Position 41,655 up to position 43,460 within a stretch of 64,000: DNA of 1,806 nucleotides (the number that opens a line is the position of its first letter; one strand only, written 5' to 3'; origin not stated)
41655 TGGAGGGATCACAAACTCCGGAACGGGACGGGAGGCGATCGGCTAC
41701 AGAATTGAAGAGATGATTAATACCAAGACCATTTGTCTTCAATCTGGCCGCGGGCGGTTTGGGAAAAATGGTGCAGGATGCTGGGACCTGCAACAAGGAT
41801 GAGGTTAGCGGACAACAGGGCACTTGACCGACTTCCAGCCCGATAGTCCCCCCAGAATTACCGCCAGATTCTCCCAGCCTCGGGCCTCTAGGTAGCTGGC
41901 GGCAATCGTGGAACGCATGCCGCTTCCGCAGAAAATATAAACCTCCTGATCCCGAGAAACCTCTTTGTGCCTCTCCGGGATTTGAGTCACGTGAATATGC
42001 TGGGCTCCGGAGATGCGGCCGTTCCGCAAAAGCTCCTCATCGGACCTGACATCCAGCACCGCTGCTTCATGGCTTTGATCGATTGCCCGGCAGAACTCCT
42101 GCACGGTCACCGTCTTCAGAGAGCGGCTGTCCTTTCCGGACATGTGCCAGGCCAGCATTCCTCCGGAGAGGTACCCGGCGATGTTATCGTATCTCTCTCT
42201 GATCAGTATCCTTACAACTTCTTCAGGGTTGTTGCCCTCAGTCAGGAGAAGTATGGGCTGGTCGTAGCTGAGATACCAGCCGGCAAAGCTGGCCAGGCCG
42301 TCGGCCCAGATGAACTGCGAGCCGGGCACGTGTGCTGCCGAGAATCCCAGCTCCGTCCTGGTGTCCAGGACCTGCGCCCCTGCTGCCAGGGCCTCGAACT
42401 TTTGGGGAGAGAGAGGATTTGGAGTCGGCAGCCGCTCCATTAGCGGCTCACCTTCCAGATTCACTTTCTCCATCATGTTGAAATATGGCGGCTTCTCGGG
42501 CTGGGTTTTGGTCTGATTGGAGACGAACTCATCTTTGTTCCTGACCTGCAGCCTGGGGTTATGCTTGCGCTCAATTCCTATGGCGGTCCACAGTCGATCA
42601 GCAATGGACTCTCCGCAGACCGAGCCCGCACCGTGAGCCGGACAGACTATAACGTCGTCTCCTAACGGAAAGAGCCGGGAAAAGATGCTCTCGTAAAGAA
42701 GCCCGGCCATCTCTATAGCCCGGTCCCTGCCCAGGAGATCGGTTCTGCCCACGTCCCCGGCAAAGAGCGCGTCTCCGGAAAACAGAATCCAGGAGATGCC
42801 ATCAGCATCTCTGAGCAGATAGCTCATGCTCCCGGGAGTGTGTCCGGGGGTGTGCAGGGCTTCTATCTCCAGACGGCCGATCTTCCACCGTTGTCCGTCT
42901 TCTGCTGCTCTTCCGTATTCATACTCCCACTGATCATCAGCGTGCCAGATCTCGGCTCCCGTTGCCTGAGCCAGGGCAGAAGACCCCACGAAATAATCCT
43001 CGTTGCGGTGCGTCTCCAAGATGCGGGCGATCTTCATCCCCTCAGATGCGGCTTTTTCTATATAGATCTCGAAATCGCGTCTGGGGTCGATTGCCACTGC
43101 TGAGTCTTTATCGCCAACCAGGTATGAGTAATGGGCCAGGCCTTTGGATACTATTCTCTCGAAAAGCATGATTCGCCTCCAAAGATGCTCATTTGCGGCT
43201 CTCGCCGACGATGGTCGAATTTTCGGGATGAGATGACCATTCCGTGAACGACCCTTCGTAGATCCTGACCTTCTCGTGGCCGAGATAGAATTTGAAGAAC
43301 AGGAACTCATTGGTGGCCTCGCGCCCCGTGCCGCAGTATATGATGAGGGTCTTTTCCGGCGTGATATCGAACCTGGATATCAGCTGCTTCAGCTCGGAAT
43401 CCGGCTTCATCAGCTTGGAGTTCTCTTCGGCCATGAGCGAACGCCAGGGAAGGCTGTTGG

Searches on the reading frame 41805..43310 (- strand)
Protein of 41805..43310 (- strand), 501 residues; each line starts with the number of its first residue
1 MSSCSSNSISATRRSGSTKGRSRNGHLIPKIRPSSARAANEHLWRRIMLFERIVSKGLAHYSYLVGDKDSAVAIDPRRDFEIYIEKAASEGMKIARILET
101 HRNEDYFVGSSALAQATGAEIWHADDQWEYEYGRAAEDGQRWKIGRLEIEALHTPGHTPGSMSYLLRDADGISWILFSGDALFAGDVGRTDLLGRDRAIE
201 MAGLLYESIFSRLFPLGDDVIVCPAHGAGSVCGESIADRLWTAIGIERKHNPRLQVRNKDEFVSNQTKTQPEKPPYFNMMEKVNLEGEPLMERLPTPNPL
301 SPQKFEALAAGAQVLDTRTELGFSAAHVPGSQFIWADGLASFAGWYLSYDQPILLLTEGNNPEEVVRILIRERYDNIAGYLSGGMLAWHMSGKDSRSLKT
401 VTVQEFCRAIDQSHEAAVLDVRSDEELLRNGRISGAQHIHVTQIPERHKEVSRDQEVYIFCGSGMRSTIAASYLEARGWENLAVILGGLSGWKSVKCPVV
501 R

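Call 49: search_protein_families(library=ncbifam, proteins=[window:41805-43310:-], max_evalue=1e-10)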
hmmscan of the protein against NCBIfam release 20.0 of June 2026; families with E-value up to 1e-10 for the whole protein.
window:41805-43310:- (501 aa): 4 families
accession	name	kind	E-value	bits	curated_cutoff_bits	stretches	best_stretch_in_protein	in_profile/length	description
TIGR03413.1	GSH_gloB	equivalog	5.3e-18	65.3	200.8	1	61-226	11-164/248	hydroxyacylglutathione hydrolase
NF006444.0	PRK08762.1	equivalog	4.5e-15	55.2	449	1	396-499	12-114/387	molybdopterin-synthase adenylyltransferase MoeB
NF001195.0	PRK00162.1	equivalog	2.7e-14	53.4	102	0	399-497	5-101/108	thiosulfate sulfurtransferase GlpE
NF045521.1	rhoda_near_glyco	subfamily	5.1e-12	45.8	145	0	395-500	14-116/144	rhodanese homology domain-containing protein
